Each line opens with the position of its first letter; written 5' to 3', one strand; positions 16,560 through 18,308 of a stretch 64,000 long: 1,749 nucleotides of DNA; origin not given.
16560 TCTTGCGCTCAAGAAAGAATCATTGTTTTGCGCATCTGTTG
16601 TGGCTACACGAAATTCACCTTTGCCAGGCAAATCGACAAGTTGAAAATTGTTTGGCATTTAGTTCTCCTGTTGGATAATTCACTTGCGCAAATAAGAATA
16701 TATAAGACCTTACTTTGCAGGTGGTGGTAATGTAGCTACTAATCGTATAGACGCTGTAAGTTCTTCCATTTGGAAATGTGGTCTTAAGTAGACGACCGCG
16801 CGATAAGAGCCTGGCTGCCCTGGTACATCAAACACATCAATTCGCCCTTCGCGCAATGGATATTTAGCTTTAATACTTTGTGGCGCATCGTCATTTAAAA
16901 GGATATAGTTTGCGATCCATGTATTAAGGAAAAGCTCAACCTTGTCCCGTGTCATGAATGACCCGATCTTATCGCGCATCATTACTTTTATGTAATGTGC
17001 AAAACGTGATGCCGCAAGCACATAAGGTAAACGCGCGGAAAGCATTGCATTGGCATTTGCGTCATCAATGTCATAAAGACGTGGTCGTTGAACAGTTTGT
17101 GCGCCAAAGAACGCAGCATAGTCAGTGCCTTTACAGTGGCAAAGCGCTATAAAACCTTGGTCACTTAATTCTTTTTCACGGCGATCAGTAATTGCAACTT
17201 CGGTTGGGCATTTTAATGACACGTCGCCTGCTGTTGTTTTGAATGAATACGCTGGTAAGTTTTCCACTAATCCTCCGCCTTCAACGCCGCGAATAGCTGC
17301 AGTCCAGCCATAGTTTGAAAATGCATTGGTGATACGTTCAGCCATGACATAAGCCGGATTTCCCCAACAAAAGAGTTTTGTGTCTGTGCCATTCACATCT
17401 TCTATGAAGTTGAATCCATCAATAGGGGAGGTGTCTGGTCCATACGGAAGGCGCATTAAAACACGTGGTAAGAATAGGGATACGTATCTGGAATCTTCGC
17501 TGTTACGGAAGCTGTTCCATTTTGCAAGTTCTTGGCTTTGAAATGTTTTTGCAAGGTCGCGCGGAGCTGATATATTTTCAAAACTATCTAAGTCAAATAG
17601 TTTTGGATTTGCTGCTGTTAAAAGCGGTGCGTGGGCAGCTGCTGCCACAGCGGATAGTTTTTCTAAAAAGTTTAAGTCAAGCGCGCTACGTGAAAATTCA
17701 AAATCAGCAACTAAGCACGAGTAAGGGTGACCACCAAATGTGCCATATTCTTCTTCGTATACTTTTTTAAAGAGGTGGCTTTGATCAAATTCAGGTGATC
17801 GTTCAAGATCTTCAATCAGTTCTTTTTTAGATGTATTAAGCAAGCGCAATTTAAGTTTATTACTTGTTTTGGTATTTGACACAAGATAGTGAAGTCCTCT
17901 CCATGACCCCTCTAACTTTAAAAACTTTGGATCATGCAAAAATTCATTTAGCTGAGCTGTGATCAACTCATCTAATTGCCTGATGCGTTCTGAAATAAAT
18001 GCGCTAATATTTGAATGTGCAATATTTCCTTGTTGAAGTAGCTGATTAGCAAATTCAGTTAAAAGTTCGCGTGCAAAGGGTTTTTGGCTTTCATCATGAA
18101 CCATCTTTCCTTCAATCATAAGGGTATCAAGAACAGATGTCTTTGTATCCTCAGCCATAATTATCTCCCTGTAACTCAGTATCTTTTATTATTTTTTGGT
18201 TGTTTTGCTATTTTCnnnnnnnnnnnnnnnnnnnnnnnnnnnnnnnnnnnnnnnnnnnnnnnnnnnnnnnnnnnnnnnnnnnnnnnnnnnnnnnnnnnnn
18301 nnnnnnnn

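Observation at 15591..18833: Stand-alone tssB-tssC-hcp-tssE operon with no other T6SS core genes in 64 kb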

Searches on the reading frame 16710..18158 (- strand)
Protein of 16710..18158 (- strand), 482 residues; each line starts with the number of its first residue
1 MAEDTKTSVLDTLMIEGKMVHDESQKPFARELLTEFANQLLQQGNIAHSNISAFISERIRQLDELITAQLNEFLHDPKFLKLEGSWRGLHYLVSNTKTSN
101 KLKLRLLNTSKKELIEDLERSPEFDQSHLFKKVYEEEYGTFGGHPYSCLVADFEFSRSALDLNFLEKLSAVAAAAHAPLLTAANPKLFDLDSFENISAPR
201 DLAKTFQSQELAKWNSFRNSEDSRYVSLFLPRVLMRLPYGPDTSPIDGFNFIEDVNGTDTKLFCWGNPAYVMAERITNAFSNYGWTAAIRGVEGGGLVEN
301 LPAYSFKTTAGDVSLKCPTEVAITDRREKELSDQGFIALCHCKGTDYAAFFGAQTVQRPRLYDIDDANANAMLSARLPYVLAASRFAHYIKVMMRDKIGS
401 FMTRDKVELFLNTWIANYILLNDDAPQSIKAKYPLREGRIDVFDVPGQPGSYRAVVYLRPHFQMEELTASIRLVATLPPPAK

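Call 3: search_protein_families(library=pfam, proteins=[window:16710-18158:-], max_evalue=0.1)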
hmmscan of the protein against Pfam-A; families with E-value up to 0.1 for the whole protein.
window:16710-18158:- (482 aa): 2 families
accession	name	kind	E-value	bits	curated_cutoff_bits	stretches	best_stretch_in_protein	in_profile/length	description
PF05943.17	VipB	-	4.6e-130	433.5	27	1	57-357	2-301/301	EvpB/VC_A0108, tail sheath N-terminal domain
PF18945.5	VipB_2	-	1.7e-44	151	27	1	367-477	2-112/112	EvpB/VC_A0108, tail sheath gpW/gp25-like domain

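Call 4: search_protein_families(library=ncbifam, proteins=[window:16710-18158:-], max_evalue=0.1)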
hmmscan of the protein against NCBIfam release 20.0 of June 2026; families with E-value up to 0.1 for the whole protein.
window:16710-18158:- (482 aa): 1 family
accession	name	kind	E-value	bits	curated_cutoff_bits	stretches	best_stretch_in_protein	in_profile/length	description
TIGR03355.1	VI_chp_2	equivalog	4.8e-202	672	271.5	1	7-478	2-473/473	type VI secretion system contractile sheath large subunit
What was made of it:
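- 16710..18158 (-): tssC (VipB), large sheath subunit. TIGR03355 672 bits (call 4).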

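Call 10: find_encoding_contigs(protein=window:16710-18158:-, flank=10000, max_places=6)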
Protein window:16710-18158:- (482 aa): 1 contig read that carries it; 1 place shown.
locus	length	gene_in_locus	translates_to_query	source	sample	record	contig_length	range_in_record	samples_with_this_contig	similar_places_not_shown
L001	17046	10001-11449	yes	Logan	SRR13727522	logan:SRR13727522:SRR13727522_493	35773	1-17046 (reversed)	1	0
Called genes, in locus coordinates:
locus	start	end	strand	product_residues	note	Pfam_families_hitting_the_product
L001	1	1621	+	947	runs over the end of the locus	PF16078:2-oxogl_dehyd_N, PF00676:E1_dh, PF02779:Transket_pyr, PF16870:OxoGdeHyase_C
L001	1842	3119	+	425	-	PF00364:Biotin_lipoyl, PF00198:2-oxoacid_dh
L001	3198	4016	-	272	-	-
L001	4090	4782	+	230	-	PF13505:OMP_b-brl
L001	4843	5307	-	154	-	-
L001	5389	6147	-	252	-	-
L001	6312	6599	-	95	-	PF17209:Hfq, PF21979:Hfq_1 (weak)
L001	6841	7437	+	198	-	PF00081:Sod_Fe_N, PF02777:Sod_Fe_C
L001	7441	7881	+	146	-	PF01478:Peptidase_A24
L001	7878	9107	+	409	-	PF00162:PGK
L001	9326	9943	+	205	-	PF05591:T6SS_VipA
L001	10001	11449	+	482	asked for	PF05943:VipB, PF18945:VipB_2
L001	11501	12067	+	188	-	-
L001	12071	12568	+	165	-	PF04965:GPW_gp25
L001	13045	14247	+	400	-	PF00033:Cytochrome_B, PF13631:Cytochrom_B_N_2, PF00032:Cytochrom_B_C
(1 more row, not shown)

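Call 12: find_related_loci(query=window:16710-18158:-, collection=genome_contigs, flank=10000)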
Query window:16710-18158:- (482 aa) in genome_contigs; peptide patterns used: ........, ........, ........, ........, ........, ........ (x = any residue, [..] = any of these).
599 stretches matched a pattern (row limit reached: there are more); 585 encode a relative of the query (tblastn E <= 1e-3); the best 80 are kept; 80 distinct loci.
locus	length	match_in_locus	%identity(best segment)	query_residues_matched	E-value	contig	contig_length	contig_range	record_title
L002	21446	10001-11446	89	1-482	0e+0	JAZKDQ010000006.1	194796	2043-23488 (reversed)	MAG: Pseudomonadota bacterium isolate DC_HB_01_SPN181219-bin058_1 DCHB01SPN_B058_1_000000000006, whole genome shotgun se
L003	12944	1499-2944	82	1-482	0e+0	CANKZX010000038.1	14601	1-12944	MAG: Alphaproteobacteria bacterium isolate ZE05-15may19-27 genome assembly, contig: ZE05-15May19-c1702, whole genome sho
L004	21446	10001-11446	89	1-482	0e+0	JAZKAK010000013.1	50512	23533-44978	MAG: Pseudomonadota bacterium isolate ADI_H3L2_1_122_18_3-bin022_1 ADIH3L21_B022_1_000000000013, whole genome shotgun se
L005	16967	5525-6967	70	2-481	0e+0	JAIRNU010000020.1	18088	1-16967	MAG: Holosporales bacterium isolate Cd354_bin47 k119_1158030, whole genome shotgun sequence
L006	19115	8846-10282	65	3-481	0e+0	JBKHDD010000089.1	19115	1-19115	MAG: Desulfococcaceae bacterium isolate D1M03_3 NODE_1521_length_19115_cov_11.899843, whole genome shotgun sequence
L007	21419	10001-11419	70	7-478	0e+0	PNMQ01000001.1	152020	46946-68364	MAG: Candidatus Pelagibacter sp. isolate BC.3.83 BC_1000057_152020, whole genome shotgun sequence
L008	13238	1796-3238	65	1-481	0e+0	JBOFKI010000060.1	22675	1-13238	MAG: Alphaproteobacteria bacterium isolate WFFMC_MAG_370 k139_47555_flag=0_multi=9.9840_len=22675, whole genome shotgun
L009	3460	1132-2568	65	3-481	0e+0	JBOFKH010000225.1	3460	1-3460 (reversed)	MAG: Alphaproteobacteria bacterium isolate WFFMC_MAG_371 k139_16698_flag=1_multi=5.0000_len=3460, whole genome shotgun s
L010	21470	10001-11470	63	1-481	0e+0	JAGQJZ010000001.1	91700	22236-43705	MAG: Nitrospina sp. isolate HKST-UBA01 NODE_1_length_91700_cov_5.210386, whole genome shotgun sequence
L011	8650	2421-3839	65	7-478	0e+0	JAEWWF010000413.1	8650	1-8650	MAG: Proteobacteria bacterium isolate OH_SDB_89 k127_1151673, whole genome shotgun sequence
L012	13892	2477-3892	65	8-478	0e+0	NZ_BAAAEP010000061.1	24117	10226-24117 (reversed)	Caenispirillum bisanense strain JCM 14346 sequence061, whole genome shotgun sequence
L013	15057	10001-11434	63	4-481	0e+0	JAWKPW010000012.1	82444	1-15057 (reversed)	MAG: Desulfobacterales bacterium isolate AC2.63 AC2.63.fa-12, whole genome shotgun sequence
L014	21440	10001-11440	65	2-481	0e+0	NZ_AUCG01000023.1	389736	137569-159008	Niveispirillum irakense DSM 11586 G473DRAFT_scaffold00007.7_C, whole genome shotgun sequence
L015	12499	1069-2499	64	6-481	0e+0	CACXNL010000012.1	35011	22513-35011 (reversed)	MAG: uncultured proteobacterium isolate RUG11420 genome assembly, contig: RUG11420_asm_12, whole genome shotgun sequence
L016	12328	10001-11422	62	9-482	0e+0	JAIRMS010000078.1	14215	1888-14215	MAG: Holosporaceae bacterium isolate Cd354_bin114 k119_441840, whole genome shotgun sequence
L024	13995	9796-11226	63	6-481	0e+0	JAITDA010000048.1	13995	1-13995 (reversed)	MAG: Holosporales bacterium isolate Nm470_bin112 k119_2201465, whole genome shotgun sequence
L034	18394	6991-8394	64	13-481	0e+0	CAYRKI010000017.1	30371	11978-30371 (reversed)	MAG TPA_asm: uncultured Thiotrichales bacterium isolate SRP290908_co2_310 genome assembly, contig: NODE_1854_length_3037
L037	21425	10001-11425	58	8-482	0e+0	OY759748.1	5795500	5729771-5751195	MAG: uncultured Desulfobacter sp. isolate d0620cd2-44ed-4ad5-9930-dc425a2a51ce genome assembly, chromosome: 1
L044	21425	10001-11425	58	8-482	0e+0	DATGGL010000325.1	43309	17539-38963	MAG TPA_asm: Bryobacteraceae bacterium isolate SMAG_U9753 k141_2059680, whole genome shotgun sequence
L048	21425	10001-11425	58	8-482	0e+0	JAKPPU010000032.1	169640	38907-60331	MAG: Deltaproteobacteria bacterium isolate JPNA_maxbin.145 k141_228046, whole genome shotgun sequence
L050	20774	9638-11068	61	6-482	0e+0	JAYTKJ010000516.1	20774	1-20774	MAG: Acidobacteriota bacterium isolate GFS_3114 GFS_3114_515, whole genome shotgun sequence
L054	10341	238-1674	58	5-482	0e+0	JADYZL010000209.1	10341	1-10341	MAG: Bryobacterales bacterium isolate SJ57 c_000000389330, whole genome shotgun sequence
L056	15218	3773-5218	59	1-482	0e+0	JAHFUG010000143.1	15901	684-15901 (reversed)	MAG: Blastocatellia bacterium isolate nzgw74 NODE_237_length_15902_cov_9.549522, whole genome shotgun sequence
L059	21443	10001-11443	62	1-481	0e+0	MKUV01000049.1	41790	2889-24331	MAG: Caedibacter sp. 37-49 SCNpilot_expt_500_p_scaffold_510, whole genome shotgun sequence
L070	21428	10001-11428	58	6-481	0e+0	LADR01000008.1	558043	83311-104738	MAG: Desulfatitalea sp. BRH_c12 BRHa_1002295, whole genome shotgun sequence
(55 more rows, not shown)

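Call 16: search_protein_families(library=pfam, proteins=[L059:11507-12091:+, L059:12099-12605:+, L059:12680-14674:+, L059:14972-15538:+, L059:15576-16484:+, L059:16540-17802:+, L059:17900-18649:+, L059:18650-19600:+, L059:19931-20821:+, L034:8431-9012:+], max_evalue=0.01)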
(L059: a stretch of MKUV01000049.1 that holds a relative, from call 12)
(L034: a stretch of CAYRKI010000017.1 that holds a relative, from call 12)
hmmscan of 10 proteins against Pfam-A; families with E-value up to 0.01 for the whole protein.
L059:11507-12091:+ (194 aa): 1 family
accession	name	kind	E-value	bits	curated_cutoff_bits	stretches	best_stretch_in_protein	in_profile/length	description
PF05638.18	T6SS_HCP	-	0.0025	18.5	23.5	1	45-152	2-110/129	Type VI secretion system effector, Hcp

L059:12099-12605:+ (168 aa): 1 family
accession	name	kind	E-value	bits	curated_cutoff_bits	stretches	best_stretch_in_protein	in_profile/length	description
PF04965.19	GPW_gp25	-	8.5e-13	48.4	27.2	1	45-145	2-92/96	Baseplate wedge protein gp25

L059:12680-14674:+ (664 aa): 10 families
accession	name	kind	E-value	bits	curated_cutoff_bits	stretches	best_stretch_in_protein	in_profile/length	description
PF17757.6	UvrB_inter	-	3.7e-32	110.7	22.9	1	158-248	1-91/91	UvrB interaction domain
PF12344.14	UvrB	-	1.1e-19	70.4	27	1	551-592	1-42/43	Ultra-violet resistance protein B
PF00271.37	Helicase_C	-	3.9e-19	69.4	23.5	1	438-544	9-109/110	Helicase conserved C-terminal domain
PF04851.21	ResIII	-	1.9e-12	47.8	22.5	1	12-137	4-130/164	Type III restriction enzyme, res subunit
PF00270.35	DEAD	-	1.7e-08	34.8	26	1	16-86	4-77/167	DEAD/DEAH box helicase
PF13604.12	AAA_30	-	0.00032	20.9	27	1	15-76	5-66/191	AAA domain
PF13245.12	AAA_19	-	0.00064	20.3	25.1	0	29-70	9-55/134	AAA domain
PF02151.25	UVR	-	0.00078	19.6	21.5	1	623-656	2-35/36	UvrB/uvrC motif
PF13401.12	AAA_22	-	0.0077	17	27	0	30-137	4-89/130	AAA domain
PF13191.12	AAA_16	-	0.0099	16.8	32.6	0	18-61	10-55/167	AAA ATPase domain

L059:14972-15538:+ (188 aa): 2 families
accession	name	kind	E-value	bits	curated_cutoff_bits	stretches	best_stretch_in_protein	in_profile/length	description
PF08712.16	Nfu_N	-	2e-29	101.9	27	1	8-92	1-86/88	Scaffold protein Nfu/NifU N terminal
PF01106.22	NifU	-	1.7e-28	99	27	1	118-183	1-66/67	NifU-like domain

L059:15576-16484:+ (302 aa): 1 family
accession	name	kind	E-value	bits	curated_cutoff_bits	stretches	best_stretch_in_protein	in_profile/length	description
PF01832.25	Glucosaminidase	-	2e-12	48.3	30.2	1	169-283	4-118/123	Mannosyl-glycoprotein endo-beta-N-acetylglucosaminidase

L059:16540-17802:+ (420 aa): 1 family
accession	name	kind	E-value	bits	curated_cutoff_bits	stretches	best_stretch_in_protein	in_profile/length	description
PF00579.31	tRNA-synt_1b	-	5.1e-79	266.1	21.1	1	36-328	6-292/292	tRNA synthetases class I (W and Y)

L059:17900-18649:+ (249 aa): 1 family
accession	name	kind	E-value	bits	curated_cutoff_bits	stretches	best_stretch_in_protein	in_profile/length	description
PF01012.27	ETF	-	4.9e-36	124.7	26.7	1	30-206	8-180/181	Electron transfer flavoprotein domain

L059:18650-19600:+ (316 aa): 2 families
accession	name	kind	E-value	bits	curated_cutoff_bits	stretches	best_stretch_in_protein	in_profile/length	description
PF01012.27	ETF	-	8.7e-38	130.4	26.7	1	3-168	1-177/181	Electron transfer flavoprotein domain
PF00766.25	ETF_alpha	-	3.7e-37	126.6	27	1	191-271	1-81/81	Electron transfer flavoprotein FAD-binding domain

L059:19931-20821:+ (296 aa): 1 family
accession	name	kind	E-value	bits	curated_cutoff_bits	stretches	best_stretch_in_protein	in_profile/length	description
PF00348.22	polyprenyl_synt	-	1.1e-56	192.3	27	1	32-271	2-234/251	Polyprenyl synthetase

L034:8431-9012:+ (193 aa): 0 families

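Call 17: search_protein_families(library=pfam, proteins=[L005:7005-7568:+, L005:7657-8145:-, L005:8347-9156:-, L005:9156-10610:-, L005:10811-12661:+, L005:12648-13598:+, L005:13623-14600:-, L005:14862-16598:-, L005:1850-3577:+, L005:676-1713:-], max_evalue=0.01)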
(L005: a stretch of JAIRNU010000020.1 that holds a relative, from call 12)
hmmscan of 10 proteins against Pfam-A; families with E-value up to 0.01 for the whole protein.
L005:7005-7568:+ (187 aa): 0 families

L005:7657-8145:- (162 aa): 3 families
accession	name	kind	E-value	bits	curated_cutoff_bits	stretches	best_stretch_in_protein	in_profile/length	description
PF00383.29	dCMP_cyt_deam_1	-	5.8e-23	81.2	25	1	4-104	5-101/102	Cytidine and deoxycytidylate deaminase zinc-binding region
PF14437.12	MafB19-deam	-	1.5e-21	77.2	27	1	5-154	5-142/142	MafB19-like deaminase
PF14439.12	Bd3614-deam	-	0.0027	18.1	38.5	1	28-96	14-77/113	Bd3614-like deaminase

L005:8347-9156:- (269 aa): 0 families

L005:9156-10610:- (484 aa): 0 families

L005:10811-12661:+ (616 aa): 7 families
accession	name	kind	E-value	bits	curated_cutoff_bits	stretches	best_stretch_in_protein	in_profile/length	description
PF12860.13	PAS_7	-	3.2e-13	50.3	27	1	367-478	1-110/115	PAS fold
PF13188.13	PAS_8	-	1.7e-10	40.8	21.8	1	189-223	2-36/65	PAS domain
PF00989.32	PAS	-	1.2e-09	38.6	22.6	1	189-231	2-44/113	PAS fold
PF13426.13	PAS_9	-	7.1e-07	29.9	27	0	501-576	2-75/103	PAS domain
PF08448.16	PAS_4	-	2e-06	28.4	23.1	0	194-233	1-40/110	PAS fold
PF24820.1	Diguanyl_cycl_sensor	-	3.3e-06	27.4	28.1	0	200-234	8-42/109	Diguanylate cyclase-like sensor domain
PF13596.12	PAS_10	-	0.0027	18.8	22.1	0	503-584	12-88/106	PAS domain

L005:12648-13598:+ (316 aa): 0 families

L005:13623-14600:- (325 aa): 7 families
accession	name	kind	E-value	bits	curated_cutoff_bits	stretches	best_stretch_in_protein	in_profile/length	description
PF08238.18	Sel1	-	1.7e-07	32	30.7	1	189-216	5-32/36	Sel1 repeat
PF07719.23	TPR_2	-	3.7e-06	27.1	27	1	86-109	4-27/34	Tetratricopeptide repeat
PF00515.34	TPR_1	-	2.7e-05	24.2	27.8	1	86-109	4-27/34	Tetratricopeptide repeat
PF13424.12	TPR_12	-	0.00024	21.6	30.1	0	87-109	49-71/77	Tetratricopeptide repeat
PF13428.12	TPR_14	-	0.00055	20.8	23.5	0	85-110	3-28/44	Tetratricopeptide repeat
PF12895.13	ANAPC3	-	0.001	19.7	27.2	0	146-192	16-63/82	Anaphase-promoting complex, cyclosome, subunit 3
PF14559.12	TPR_19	-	0.0099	16.6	25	0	149-184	21-56/68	Tetratricopeptide repeat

L005:14862-16598:- (578 aa): 2 families
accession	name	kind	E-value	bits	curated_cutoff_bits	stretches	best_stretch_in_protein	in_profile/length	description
PF17289.8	Terminase_6C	-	1e-16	61.7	22.6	1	420-560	2-150/155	Terminase RNaseH-like domain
PF03237.21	Terminase_6N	-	1.8e-16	60.9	22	1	204-402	2-210/215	Terminase large subunit, T4likevirus-type, N-terminal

L005:1850-3577:+ (575 aa): 1 family
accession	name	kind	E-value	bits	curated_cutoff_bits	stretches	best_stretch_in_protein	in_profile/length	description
PF13306.12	LRR_5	-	2.5e-07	31.1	27.7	1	255-295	37-79/127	BspA type Leucine rich repeat region (6 copies)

L005:676-1713:- (345 aa): 3 families
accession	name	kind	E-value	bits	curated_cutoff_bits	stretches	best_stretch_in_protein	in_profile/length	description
PF13462.12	Thioredoxin_4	-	2.3e-06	28.3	23.2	1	98-245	4-145/165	Thioredoxin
PF13743.12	Thioredoxin_5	-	9.1e-06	26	27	1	155-242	68-160/186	Thioredoxin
PF01323.26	DSBA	-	1.8e-05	25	25.6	1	158-236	83-164/191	DSBA-like thioredoxin domain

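Call 33: search_protein_families(library=pfam, proteins=[L054:6301-8139:+, L048:8023-9378:+, L070:11686-12177:+, L044:17790-20465:+, L037:1694-3079:+, L010:14329-15378:+, L050:4744-5478:+, L037:3757-7263:+, L056:13208-15218:+, L024:11204-12439:+], max_evalue=0.001)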
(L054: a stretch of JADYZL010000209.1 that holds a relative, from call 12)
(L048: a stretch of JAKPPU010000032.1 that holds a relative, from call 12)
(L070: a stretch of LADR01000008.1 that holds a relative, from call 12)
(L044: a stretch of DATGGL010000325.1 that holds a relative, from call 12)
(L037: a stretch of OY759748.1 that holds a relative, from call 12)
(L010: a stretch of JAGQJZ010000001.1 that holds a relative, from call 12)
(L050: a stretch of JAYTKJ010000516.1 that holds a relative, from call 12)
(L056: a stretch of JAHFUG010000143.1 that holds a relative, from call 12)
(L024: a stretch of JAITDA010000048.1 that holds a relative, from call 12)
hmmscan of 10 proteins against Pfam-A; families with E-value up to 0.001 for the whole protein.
L054:6301-8139:+ (612 aa): 1 family
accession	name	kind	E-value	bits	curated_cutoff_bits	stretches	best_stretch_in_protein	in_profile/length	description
PF05947.17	T6SS_TssF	-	6.6e-226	752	25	1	1-608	1-607/608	Type VI secretion system, TssF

L048:8023-9378:+ (451 aa): 2 families
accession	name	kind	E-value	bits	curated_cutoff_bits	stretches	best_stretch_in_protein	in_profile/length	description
PF06812.17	ImpA_N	-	2.7e-37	127.9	26.9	1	9-130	2-119/119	ImpA, N-terminal, type VI secretion system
PF16989.10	T6SS_VasJ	-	1.4e-11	44.8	26.2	1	317-402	162-246/255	Type VI secretion, EvfE, EvfF, ImpA, BimE, VC_A0119, VasJ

L070:11686-12177:+ (163 aa): 1 family
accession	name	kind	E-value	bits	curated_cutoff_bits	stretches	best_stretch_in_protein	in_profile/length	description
PF05638.18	T6SS_HCP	-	4.1e-43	147.2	23.5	1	6-137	1-129/129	Type VI secretion system effector, Hcp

L044:17790-20465:+ (891 aa): 15 families
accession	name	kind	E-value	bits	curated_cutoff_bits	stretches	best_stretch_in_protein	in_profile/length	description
PF07724.20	AAA_2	-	1.6e-56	191.3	27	1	622-789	1-165/166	AAA domain (Cdc48 subfamily)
PF17871.7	AAA_lid_9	-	1.3e-28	99.4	22.8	1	368-468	2-100/104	AAA lid domain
PF00004.35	AAA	-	1.3e-18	68.1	21.2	2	228-360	2-125/131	ATPase family associated with various cellular activities (AAA)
PF10431.15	ClpB_D2-small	-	2.8e-15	56.6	21.9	1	797-869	3-74/81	C-terminal, D2-small domain, of ClpB protein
PF07728.20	AAA_5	-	7e-14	52.5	22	1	627-745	2-122/139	AAA domain (dynein-related subfamily)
PF13191.12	AAA_16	-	2.5e-10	41.5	32.6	1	205-306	2-142/167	AAA ATPase domain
PF13401.12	AAA_22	-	2.5e-09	38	27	0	223-320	4-100/130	AAA domain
PF02861.25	Clp_N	-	3.1e-06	27.7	20.7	1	25-74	3-52/53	Clp amino terminal domain, pathogenicity island component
PF00158.32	Sigma54_activat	-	5.9e-06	26.5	20.2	1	627-745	25-143/168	Sigma-54 interaction domain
PF05621.17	TniB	-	2.4e-05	24.3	22.4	0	214-364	25-185/189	Bacterial TniB protein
PF12775.13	AAA_7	-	6.2e-05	23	25.8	0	627-669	36-78/181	P-loop containing dynein motor region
PF05729.18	NACHT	-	6.7e-05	23.2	26.7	0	228-256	4-32/167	NACHT domain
PF06414.18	Zeta_toxin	-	0.00031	20.7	22.3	0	611-667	5-58/199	Zeta toxin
PF20720.3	nSTAND3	-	0.0006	20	27.2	0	213-251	8-44/155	Novel STAND NTPase 3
PF13173.12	AAA_14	-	0.00088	19.7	27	0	626-708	4-74/129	AAA domain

L037:1694-3079:+ (461 aa): 1 family
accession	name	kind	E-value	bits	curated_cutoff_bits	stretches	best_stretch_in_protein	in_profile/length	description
PF05936.17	T6SS_VasE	-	2.5e-99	333.4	23.4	1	17-458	1-429/429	Bacterial Type VI secretion, VC_A0110, EvfL, ImpJ, VasE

L010:14329-15378:+ (349 aa): 1 family
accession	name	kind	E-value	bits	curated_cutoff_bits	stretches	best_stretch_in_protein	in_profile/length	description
PF06996.16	T6SS_TssG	-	1.4e-101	340.2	24.6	1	20-322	2-303/304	Type VI secretion, TssG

L050:4744-5478:+ (244 aa): 1 family
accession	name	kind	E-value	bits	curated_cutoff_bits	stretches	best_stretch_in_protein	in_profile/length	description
PF09850.14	DotU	-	5.9e-37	127.7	27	1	18-218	3-202/205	Type VI secretion system protein DotU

L037:3757-7263:+ (1168 aa): 1 family
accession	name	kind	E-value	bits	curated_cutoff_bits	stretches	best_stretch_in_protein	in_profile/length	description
PF14331.11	IcmF-related_N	-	1.3e-69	234.8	25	1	185-435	2-259/259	IcmF-related N-terminal domain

L056:13208-15218:+ (670 aa): 4 families
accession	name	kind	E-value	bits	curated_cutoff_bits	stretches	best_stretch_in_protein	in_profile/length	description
PF05954.17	Phage_GPD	-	1.4e-97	327.1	30.1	1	30-325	1-301/305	Phage tail baseplate hub (GPD)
PF22178.3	Gp5_trimer_C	-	3.6e-35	120.9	30.9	1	470-576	1-109/112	Bacteriophage T4 gp5 C-terminal trimerisation domain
PF04717.18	Phage_base_V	-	8.9e-16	58.5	23.8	1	386-453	12-75/75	Type VI secretion system/phage-baseplate injector OB domain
PF20093.5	DUF6484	-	0.00013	23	27.6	1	430-452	39-61/61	Domain of unknown function (DUF6484)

L024:11204-12439:+ (411 aa): 4 families
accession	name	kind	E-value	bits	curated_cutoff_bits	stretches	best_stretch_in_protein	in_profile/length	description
PF13180.12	PDZ_2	-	2.4e-11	44.2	27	1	315-410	3-79/80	PDZ domain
PF13365.12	Trypsin_2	-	7.7e-08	33.6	27.6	1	106-275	2-144/144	Trypsin-like peptidase domain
PF17820.7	PDZ_6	-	1.2e-06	28.6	27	1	347-390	2-45/54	PDZ domain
PF00595.29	PDZ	-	0.0002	22.1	23.2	1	343-398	25-80/81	PDZ domain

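Call 40: find_homologous_proteins(query=A2, max_evalue=0.001)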
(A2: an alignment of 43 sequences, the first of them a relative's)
Query A2 (43 sequences) (616 aa, profile of the alignment): 1700 proteins with E <= 0.001 among 8000 candidates; the best 120 are listed.
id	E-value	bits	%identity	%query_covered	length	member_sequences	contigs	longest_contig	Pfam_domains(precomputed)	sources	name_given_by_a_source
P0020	1.2e-270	917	38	98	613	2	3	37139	PF05947.18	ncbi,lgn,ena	-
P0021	7.2e-270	915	38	97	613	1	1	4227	PF05947.18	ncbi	-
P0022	2.0e-269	913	38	97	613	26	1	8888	PF05947.18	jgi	jgi:type VI secretion system protein ImpG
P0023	2.7e-269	913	51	98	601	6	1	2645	PF05947.18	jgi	jgi:type VI secretion system protein ImpG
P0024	3.6e-269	913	39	98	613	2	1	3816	PF05947.18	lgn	-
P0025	3.1e-268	910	50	98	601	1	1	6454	PF05947.18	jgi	jgi:type VI secretion system protein ImpG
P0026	4.4e-268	909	37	97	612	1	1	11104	PF05947.18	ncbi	-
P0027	4.6e-268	909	38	98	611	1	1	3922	PF05947.18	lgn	-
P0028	1.2e-267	908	37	97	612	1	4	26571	PF05947.18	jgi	jgi:type VI secretion system protein ImpG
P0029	3.4e-267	906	52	99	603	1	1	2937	PF05947.18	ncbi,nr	ncbi:MAG: type VI secretion system baseplate subunit TssF [Nitrospinae bacterium]|nr:type VI secreti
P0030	7.0e-266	902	38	97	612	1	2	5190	PF05947.18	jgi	jgi:type VI secretion system protein ImpG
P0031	2.6e-265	900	37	97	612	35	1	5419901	PF05947.18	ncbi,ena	-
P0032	3.0e-265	900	37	98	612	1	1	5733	PF05947.18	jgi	jgi:type VI secretion system protein ImpG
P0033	3.4e-265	899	49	100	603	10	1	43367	PF05947.18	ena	-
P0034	4.5e-265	899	36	97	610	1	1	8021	PF05947.18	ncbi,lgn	ncbi:MAG: type VI secretion system baseplate subunit TssF [Candidatus Sulfotelmatobacter sp.]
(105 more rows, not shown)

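Call 54: search_solved_structures(query=window:16710-18158:-, max_evalue=1e-20)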
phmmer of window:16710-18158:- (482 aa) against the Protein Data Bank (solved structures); distinct sequences matched with E-value up to 1e-20: 8.
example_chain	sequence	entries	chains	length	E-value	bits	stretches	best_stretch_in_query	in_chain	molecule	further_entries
9n4v_A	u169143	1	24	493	6.5e-219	730.8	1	3-481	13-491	DUF877 family protein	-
5n8n_B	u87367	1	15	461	8.4e-143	479.9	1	36-479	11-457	EvpB family type VI secretion protein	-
5urw_1B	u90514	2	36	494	4.5e-114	385.2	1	2-475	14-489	TssC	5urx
5mxn_A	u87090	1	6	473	2.6e-113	382.6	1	8-472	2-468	Type VI secretion protein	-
5ojq_A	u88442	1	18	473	4.8e-113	381.8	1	8-472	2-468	Type VI secretion protein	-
3j9g_B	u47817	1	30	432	5.7e-111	374.9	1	54-475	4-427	VipB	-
5myu_A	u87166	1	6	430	6.6e-111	374.7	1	54-474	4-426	Type VI secretion system protein ImpC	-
3j9o_B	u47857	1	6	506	6.3e-63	216.5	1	40-479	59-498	Intracellular growth locus protein B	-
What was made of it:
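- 16710..18158 (-): PDB sheath chains 9n4v, 5n8n, 5urw and 5mxn match at E 1e-219 to 1e-113 (call 54).
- On T6SS-i contractile sheath (TssB/TssC): PDB sheath matches in call 54.
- Closest known: Francisella T6SS-ii. Different: TssC here scores only 216 bits against IglB, versus 380-730 bits against T6SS-i sheaths (call 54).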
